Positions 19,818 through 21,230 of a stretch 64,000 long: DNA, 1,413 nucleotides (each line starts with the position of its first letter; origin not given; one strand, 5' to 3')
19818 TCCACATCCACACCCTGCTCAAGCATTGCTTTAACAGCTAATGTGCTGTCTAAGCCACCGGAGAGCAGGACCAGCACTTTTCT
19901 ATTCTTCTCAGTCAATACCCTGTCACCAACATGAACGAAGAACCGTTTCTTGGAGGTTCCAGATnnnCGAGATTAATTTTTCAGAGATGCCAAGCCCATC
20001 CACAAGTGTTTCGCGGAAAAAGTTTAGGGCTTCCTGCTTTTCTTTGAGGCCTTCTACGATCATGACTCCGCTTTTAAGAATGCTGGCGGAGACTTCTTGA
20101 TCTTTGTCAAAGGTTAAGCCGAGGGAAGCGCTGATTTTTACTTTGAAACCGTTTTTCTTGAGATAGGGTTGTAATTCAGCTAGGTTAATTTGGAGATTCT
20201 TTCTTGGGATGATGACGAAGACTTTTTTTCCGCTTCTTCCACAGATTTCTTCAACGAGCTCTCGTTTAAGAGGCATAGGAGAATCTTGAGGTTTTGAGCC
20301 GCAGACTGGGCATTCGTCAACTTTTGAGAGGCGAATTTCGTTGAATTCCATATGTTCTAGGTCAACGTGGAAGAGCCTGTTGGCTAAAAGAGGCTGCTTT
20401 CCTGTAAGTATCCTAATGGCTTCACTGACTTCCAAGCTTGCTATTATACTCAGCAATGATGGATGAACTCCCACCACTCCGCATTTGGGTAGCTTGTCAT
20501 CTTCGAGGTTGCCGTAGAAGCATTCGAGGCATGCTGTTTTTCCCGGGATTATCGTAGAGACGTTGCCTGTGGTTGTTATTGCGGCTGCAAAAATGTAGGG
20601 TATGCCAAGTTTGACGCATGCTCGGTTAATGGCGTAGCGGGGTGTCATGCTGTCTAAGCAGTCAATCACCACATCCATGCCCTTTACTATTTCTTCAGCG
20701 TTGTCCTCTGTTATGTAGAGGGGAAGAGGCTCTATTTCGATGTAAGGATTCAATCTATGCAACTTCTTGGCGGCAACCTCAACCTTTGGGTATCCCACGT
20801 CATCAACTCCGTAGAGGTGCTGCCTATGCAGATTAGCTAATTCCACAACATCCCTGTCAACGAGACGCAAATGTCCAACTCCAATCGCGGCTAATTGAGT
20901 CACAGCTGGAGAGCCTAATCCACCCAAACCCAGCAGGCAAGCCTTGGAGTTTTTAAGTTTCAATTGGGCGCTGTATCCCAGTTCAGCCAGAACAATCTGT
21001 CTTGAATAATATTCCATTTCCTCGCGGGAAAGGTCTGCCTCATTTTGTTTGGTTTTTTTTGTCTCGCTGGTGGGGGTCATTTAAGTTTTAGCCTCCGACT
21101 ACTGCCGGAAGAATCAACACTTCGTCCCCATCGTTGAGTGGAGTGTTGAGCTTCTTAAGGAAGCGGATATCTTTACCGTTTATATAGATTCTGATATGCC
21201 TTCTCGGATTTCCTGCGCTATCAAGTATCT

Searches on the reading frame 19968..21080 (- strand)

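Call 63: search_protein_families(library=pfam, proteins=[window:19968-21080:-], max_evalue=0.001)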
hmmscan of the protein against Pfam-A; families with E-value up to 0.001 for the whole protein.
window:19968-21080:- (371 aa): 1 family
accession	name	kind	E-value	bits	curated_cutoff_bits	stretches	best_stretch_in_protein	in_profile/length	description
PF00899.27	ThiF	-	1.5e-73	247.3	28.1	1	25-259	1-238/238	ThiF family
